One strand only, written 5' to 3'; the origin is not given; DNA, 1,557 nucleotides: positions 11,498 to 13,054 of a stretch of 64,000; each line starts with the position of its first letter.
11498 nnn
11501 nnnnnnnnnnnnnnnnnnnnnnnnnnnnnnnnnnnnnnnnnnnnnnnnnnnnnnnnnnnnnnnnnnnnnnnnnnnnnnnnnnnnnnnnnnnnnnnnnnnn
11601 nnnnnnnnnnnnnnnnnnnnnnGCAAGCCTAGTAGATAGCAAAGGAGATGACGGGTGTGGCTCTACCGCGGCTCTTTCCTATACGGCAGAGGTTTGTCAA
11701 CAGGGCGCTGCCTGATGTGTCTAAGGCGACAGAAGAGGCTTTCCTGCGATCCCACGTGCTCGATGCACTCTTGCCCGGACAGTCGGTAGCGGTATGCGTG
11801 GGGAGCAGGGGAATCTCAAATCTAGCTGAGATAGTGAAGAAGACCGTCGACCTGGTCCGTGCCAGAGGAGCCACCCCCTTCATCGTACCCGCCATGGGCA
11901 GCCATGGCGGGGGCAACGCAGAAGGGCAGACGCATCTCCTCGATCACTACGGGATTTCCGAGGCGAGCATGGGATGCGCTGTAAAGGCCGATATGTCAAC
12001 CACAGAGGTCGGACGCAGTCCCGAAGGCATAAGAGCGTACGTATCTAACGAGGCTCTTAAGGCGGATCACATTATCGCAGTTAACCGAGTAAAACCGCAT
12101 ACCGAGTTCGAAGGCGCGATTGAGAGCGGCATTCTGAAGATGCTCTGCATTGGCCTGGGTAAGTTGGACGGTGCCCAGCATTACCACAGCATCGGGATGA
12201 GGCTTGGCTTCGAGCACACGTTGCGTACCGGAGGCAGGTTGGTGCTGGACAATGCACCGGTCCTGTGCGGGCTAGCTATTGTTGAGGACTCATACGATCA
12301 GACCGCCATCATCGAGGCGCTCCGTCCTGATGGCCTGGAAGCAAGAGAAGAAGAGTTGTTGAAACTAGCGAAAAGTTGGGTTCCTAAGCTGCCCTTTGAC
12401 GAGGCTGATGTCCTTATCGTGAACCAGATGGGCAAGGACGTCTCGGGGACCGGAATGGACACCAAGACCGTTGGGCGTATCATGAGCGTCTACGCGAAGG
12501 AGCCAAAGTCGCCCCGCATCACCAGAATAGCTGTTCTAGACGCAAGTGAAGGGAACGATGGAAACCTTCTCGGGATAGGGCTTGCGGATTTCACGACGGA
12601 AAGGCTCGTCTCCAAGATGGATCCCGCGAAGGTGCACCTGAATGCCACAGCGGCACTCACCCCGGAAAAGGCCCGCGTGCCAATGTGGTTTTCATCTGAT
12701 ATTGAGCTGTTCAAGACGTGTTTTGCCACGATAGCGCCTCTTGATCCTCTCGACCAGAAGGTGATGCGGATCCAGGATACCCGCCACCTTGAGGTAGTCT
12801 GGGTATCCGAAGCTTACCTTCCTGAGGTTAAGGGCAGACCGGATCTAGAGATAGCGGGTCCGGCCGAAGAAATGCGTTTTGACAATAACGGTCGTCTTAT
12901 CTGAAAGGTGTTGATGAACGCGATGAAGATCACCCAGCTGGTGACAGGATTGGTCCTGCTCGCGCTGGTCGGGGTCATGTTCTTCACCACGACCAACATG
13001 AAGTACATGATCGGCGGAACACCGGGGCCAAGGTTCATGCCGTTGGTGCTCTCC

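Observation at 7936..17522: Sigma-54-driven cluster: split UxaA-type dehydratase with duplicated large subunit, TctCBA transporter interrupted by a LarA-like gene, an anion permease and a convergent true LarA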

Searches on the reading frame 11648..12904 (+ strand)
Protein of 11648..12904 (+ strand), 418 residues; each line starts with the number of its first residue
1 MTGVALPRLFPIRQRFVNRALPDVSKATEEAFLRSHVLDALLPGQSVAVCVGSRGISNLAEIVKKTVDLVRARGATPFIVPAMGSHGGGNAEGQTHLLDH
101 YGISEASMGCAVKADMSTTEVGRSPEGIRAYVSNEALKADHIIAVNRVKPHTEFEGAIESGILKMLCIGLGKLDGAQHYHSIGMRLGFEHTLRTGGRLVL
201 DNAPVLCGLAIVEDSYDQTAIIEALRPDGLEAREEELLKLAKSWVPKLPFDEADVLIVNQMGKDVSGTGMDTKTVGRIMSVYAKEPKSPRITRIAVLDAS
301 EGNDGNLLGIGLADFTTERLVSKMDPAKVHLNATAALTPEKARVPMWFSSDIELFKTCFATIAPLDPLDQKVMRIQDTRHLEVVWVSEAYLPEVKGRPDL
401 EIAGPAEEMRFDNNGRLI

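Call 3: search_protein_families(library=pfam, proteins=[window:11648-12904:+])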
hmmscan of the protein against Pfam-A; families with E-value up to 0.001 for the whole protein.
window:11648-12904:+ (418 aa): 2 families
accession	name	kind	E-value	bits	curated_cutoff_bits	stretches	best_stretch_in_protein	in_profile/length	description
PF04015.17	DUF362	-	8.2e-07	29.7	24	1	61-192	21-142/200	Domain of unknown function (DUF362)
PF09861.14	Lar_N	-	1.4e-05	24.8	23.3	1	67-182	78-194/204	Lactate racemase N-terminal domain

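Call 4: search_protein_families(library=ncbifam, proteins=[window:11648-12904:+])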
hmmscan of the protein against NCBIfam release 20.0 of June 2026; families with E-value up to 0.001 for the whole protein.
window:11648-12904:+ (418 aa): 2 families
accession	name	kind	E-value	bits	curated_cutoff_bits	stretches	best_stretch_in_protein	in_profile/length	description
NF052515.1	NPN_iso_grp_22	equivalog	4.1e-142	473.7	400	1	6-395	1-390/392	nickel pincer cofactor-dependent isomerase, group 22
NF052593.1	NPN_racem_MAR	equivalog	9.9e-05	21.1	500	1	72-184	87-199/415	nickel-dependent malate racemase, LarAH6 family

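Call 24: search_solved_structures(query=window:11648-12904:+, max_evalue=0.01, show_alignments=2)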
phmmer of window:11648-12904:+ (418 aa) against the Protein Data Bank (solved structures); distinct sequences matched with E-value up to 0.01: 29.
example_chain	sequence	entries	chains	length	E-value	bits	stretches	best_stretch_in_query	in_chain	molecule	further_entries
3ugm_A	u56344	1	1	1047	3e-08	36.3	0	41-91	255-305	TAL effector AvrBs3/PthA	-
6jtq_A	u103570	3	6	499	5.2e-08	35.5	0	40-91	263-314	TAL effector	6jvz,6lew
3v6p_A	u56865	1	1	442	6.6e-08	35.1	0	40-91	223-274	dHax3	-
9jo8_A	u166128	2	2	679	8.1e-08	34.9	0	40-91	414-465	TALE repeat protein targeting mitochondiral ND1-L gene. | TALE repeat protein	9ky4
6jw3_A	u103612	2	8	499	1e-07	34.5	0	40-91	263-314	TAL effector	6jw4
6jw0_A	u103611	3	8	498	1.4e-07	34.1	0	40-91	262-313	TAL effector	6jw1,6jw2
4gjr_A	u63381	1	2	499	1.4e-07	34.1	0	40-91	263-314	Hax3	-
3v6t_A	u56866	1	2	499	1.4e-07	34.1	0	40-91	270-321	dHax3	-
6jw5_A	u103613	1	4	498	1.6e-07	33.9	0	40-91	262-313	TAL effector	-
4gjp_A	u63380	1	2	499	1.8e-07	33.7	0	40-91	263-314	Hax3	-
4osq_A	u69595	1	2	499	1.8e-07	33.7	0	40-92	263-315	Hax3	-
4osj_A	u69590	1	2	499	2.4e-07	33.3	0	40-91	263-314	Hax3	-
4osr_A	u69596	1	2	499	2.7e-07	33.1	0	40-91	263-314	Hax3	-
4oss_A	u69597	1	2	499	2.8e-07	33.1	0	40-91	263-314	Hax3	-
4osw_A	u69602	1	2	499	3.2e-07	32.9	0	40-91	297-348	Hax3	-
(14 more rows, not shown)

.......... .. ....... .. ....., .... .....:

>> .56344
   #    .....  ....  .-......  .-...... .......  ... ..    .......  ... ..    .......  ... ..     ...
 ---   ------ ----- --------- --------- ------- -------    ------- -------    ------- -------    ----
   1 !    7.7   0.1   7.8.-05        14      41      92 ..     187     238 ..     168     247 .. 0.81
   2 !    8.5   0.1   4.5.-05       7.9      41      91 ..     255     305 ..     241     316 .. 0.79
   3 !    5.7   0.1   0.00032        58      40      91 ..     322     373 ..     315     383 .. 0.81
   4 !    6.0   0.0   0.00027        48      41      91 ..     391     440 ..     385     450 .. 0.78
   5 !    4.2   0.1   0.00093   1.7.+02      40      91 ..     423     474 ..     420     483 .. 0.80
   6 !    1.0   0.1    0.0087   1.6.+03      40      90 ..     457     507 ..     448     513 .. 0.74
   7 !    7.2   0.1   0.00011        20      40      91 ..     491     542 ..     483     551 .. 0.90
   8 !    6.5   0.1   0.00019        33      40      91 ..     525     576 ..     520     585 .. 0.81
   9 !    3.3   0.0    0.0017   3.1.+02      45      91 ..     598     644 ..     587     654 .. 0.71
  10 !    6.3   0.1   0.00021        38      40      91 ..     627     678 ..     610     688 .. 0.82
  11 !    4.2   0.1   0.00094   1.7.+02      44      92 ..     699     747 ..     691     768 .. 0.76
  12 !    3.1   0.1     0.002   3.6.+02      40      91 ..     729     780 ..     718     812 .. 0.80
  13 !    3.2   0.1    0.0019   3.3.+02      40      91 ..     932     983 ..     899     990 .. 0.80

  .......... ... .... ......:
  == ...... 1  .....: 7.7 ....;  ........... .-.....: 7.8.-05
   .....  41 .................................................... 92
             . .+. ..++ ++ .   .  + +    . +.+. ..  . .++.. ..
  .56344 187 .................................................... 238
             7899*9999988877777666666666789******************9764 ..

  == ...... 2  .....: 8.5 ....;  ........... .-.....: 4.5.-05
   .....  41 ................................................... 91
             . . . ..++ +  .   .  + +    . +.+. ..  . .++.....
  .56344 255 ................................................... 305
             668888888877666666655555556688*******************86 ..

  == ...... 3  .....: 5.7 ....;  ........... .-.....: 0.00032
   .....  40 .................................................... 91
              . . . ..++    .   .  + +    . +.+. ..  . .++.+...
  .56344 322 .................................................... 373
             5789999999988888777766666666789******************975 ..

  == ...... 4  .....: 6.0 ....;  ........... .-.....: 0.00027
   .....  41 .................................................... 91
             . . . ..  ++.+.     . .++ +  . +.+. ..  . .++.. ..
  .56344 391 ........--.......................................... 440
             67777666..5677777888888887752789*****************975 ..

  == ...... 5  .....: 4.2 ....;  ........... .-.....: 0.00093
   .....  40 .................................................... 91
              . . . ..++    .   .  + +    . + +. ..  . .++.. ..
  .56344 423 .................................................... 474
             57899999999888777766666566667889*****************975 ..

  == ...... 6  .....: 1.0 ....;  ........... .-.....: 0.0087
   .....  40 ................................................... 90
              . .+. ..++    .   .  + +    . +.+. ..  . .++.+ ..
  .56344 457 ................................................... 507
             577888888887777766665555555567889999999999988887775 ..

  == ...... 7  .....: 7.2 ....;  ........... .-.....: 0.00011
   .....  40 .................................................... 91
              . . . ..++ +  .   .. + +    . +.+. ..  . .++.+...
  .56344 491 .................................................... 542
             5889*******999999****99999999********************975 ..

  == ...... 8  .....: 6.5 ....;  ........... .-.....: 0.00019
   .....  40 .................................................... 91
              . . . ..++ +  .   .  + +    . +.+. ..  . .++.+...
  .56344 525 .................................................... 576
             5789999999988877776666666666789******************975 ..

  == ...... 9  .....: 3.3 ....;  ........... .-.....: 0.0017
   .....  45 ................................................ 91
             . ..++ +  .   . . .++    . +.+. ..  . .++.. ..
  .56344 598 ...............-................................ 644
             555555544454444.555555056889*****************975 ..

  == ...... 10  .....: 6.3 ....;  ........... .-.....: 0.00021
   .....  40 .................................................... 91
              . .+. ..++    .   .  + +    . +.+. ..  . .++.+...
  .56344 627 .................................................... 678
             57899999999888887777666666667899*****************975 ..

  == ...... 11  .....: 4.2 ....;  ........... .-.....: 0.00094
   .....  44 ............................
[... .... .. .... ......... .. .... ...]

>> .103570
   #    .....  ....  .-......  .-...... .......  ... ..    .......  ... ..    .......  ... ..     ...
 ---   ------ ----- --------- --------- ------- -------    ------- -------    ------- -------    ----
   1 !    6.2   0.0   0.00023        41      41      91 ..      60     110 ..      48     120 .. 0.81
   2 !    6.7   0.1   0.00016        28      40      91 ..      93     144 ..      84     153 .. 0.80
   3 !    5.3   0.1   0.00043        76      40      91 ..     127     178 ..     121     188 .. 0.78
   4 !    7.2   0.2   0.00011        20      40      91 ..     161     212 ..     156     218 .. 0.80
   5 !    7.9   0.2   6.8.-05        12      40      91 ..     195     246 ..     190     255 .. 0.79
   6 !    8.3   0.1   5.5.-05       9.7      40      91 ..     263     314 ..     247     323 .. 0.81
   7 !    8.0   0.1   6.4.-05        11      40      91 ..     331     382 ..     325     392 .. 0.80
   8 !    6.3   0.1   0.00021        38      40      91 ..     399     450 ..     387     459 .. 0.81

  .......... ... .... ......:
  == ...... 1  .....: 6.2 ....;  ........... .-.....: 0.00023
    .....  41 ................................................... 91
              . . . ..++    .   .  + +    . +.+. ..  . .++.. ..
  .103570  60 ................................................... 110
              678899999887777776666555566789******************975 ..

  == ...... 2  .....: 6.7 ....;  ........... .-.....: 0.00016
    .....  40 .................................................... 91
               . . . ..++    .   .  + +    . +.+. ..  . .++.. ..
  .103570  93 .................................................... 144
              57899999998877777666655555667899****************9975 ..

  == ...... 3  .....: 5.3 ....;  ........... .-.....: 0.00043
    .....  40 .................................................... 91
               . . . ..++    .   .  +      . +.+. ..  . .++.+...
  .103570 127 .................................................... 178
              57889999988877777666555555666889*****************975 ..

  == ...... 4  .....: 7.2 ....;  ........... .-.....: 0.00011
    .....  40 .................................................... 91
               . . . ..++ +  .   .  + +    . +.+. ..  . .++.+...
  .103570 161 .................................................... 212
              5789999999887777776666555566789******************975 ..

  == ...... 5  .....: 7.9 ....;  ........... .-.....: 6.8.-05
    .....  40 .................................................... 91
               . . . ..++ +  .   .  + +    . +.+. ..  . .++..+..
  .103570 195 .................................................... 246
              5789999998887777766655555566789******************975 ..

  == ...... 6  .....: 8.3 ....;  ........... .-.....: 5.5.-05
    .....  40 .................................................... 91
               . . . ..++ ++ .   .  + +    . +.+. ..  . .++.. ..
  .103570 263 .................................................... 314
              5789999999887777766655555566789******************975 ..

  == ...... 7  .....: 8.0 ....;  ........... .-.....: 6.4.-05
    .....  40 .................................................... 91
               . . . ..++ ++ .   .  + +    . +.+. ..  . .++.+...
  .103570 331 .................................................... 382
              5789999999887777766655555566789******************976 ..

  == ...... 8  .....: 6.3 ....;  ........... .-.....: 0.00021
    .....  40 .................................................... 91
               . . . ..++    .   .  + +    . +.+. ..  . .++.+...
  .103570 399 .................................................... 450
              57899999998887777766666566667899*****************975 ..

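Call 25: find_homologous_proteins(query=window:11648-12904:+, max_evalue=1e-20)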
Query window:11648-12904:+ (418 aa): 7905 proteins with E <= 1e-20 among 8000 candidates; the best 120 are listed.
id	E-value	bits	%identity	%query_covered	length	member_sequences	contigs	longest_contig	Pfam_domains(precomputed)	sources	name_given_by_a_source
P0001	7.6e-273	922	100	99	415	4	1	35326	PF04015.18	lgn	-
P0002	1.0e-238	810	86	99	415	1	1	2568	PF09861.15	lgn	-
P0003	1.2e-164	566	61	99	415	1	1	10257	PF09861.15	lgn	-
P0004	1.8e-158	546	58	100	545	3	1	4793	PF02607.23,PF09861.15,PF02310.25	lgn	-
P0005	2.5e-145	503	54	99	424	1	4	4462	PF09861.15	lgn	-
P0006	2.5e-145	503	54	99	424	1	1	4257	PF09861.15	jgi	-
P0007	3.2e-137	476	53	98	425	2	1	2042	PF09861.15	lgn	-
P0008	6.4e-133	462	49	99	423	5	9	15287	PF09861.15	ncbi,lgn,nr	ncbi:MAG TPA: DUF2088 domain-containing protein [Firmicutes bacterium]|nr:DUF2088 domain-containing 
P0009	2.2e-130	453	52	95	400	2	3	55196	PF09861.15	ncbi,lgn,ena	-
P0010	1.4e-126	441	48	99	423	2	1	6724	PF09861.15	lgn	-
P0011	2.8e-122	427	48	98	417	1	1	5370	PF09861.15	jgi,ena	-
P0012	4.2e-122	426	48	98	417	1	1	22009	PF09861.15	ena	-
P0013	5.2e-122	426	46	99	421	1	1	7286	-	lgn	-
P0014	2.7e-121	423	48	98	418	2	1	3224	PF09861.15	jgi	jgi:hypothetical protein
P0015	4.1e-121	423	47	98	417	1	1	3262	PF09861.15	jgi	jgi:hypothetical protein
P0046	5.5e-119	416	47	99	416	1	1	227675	PF09861.15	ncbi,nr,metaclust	ncbi:hypothetical protein SY88_15260 [Clostridiales bacterium PH28_bin88]|nr:hypothetical protein SY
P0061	2.4e-118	414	47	98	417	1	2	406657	PF09861.15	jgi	-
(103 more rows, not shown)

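Call 26: find_encoding_contigs(protein=P0003, flank=10000, max_places=3)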
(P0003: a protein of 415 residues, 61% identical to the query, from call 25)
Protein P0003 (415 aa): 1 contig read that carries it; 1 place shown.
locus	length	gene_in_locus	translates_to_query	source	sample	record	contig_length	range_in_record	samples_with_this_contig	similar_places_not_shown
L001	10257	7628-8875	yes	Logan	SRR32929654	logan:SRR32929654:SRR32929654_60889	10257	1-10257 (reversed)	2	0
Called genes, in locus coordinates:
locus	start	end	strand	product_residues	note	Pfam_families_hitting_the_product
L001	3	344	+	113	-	?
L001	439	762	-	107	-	PF27236:AF_0334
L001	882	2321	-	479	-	PF11794:HpaB_N, PF03241:HpaB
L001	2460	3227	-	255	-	PF00106:adh_short, PF08659:KR, PF13561:adh_short_C2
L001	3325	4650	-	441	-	PF13237:Fer4_10 (faint), PF12838:Fer4_7, PF13183:Fer4_8, PF13187:Fer4_9, PF13484:Fer4_16, PF13534:Fer4_17, PF02754:CCG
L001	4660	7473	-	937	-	PF01565:FAD_binding_4, PF02913:FAD-oxidase_C, PF01565:FAD_binding_4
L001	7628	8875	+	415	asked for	PF09861:Lar_N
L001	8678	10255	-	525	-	?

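Call 27: find_encoding_contigs(protein=P0009, flank=10000, max_places=3)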
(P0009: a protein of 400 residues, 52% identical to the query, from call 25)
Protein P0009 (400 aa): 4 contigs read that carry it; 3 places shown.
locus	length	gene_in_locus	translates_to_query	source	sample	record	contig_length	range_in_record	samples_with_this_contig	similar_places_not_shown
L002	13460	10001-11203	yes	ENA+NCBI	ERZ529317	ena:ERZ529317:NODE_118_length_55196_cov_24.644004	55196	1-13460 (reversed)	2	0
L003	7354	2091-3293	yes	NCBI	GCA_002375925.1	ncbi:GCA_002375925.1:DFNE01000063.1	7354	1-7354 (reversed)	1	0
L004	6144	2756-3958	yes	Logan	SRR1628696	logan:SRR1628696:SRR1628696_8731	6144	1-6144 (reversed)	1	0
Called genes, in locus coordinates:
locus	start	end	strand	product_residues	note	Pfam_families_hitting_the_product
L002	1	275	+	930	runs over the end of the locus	PF00133:tRNA-synt_1, PF09334:tRNA-synt_1g, PF13603:tRNA-synt_1_2 (weak), PF01406:tRNA-synt_1e (weak), PF09334:tRNA-synt_1g (weak), PF08264:Anticodon_1, PF06827:zf-FPG_IleRS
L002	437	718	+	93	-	PF00166:Cpn10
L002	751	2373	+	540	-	PF00118:Cpn60_TCP1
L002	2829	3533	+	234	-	PF00392:GntR, PF07729:FCD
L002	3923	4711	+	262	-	PF09339:HTH_IclR, PF01614:IclR_C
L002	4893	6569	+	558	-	PF02776:TPP_enzyme_N, PF00205:TPP_enzyme_M, PF02775:TPP_enzyme_C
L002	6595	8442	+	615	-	PF02730:AFOR_N, PF01314:AFOR_C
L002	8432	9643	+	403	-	PF02597:ThiS (weak), PF00701:DHDPS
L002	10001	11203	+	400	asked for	PF09861:Lar_N (weak)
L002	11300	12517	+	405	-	PF00682:HMGL-like, PF22617:HCS_D2 (faint)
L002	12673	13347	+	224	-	PF01258:zf-dskA_traR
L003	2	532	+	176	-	?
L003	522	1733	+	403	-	PF02597:ThiS (weak), PF00701:DHDPS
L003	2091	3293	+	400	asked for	PF09861:Lar_N (weak)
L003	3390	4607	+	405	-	PF00682:HMGL-like, PF22617:HCS_D2 (faint)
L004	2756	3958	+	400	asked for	PF09861:Lar_N (weak)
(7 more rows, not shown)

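Call 28: find_encoding_contigs(protein=P0008, flank=10000, max_places=3)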
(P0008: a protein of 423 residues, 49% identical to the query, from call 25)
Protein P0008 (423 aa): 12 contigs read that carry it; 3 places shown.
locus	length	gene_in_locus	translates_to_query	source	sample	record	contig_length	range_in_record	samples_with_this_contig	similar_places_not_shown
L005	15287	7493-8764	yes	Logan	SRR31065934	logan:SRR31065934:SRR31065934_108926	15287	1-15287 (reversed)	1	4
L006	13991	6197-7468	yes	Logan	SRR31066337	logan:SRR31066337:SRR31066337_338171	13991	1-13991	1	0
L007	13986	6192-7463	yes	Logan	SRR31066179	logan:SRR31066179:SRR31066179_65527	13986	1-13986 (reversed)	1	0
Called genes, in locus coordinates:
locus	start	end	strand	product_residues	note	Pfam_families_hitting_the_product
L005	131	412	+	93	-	PF00166:Cpn10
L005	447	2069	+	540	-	PF00118:Cpn60_TCP1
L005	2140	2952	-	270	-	PF00753:Lactamase_B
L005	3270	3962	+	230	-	PF00392:GntR, PF14502:HTH_41 (weak), PF07840:FadR_C (weak), PF07729:FCD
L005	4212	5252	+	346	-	PF08240:ADH_N, PF16912:Glu_dehyd_C, PF00107:ADH_zinc_N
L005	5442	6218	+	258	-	PF25213:HVO_A0261_N (weak), PF08279:HTH_11 (weak), PF09339:HTH_IclR, PF12802:MarR_2 (weak), PF13412:HTH_24 (weak), PF01614:IclR_C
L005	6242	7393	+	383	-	PF01546:Peptidase_M20, PF07687:M20_dimer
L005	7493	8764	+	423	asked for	PF09861:Lar_N (weak)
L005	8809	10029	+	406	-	PF00682:HMGL-like, PF22617:HCS_D2 (weak)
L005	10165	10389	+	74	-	-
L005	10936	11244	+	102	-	PF18910:DUF5665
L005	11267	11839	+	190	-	PF01258:zf-dskA_traR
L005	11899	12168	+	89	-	PF11950:DUF3467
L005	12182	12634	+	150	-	PF01252:Peptidase_A8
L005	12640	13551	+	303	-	PF01479:S4 (weak), PF00849:PseudoU_synth_2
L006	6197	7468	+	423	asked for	PF09861:Lar_N (weak)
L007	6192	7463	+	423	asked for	PF09861:Lar_N (weak)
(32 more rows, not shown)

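Call 55: find_encoding_contigs(protein=P0046, flank=9000, max_places=1)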
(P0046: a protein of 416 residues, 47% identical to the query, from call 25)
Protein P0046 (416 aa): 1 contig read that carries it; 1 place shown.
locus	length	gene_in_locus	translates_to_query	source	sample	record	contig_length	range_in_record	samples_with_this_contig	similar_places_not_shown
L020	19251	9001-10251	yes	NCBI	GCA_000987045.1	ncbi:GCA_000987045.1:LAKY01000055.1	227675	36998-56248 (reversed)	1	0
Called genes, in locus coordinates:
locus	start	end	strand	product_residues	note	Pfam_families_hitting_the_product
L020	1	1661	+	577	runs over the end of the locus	PF00989:PAS, PF00989:PAS, PF08448:PAS_4, PF13426:PAS_9, PF00158:Sigma54_activat, PF14532:Sigma54_activ_2, PF07728:AAA_5 (weak), PF25601:AAA_lid_14, +4 more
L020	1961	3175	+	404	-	PF00465:Fe-ADH, PF13685:Fe-ADH_2, PF25137:ADH_Fe_C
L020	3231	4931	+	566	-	PF02730:AFOR_N, PF01314:AFOR_C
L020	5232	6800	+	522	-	PF00474:SSF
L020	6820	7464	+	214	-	-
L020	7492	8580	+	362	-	PF08240:ADH_N, PF16912:Glu_dehyd_C, PF01262:AlaDh_PNT_C (weak), PF00107:ADH_zinc_N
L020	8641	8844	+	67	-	PF02824:TGS (weak), PF02597:ThiS, PF14451:Ub-Mut7C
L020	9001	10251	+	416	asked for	PF09861:Lar_N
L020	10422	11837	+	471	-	PF02900:LigB, PF01871:AMMECR1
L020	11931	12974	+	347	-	PF04055:Radical_SAM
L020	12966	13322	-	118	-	-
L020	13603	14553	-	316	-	-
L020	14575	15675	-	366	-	PF06032:S-Me-THD_N, PF20906:S-Me-THD_C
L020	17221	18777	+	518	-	PF01869:BcrAD_BadFG, PF05378:Hydant_A_N, PF13941:MutL (faint), PF01968:Hydantoinase_A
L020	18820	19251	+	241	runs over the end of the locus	PF01177:Asp_Glu_race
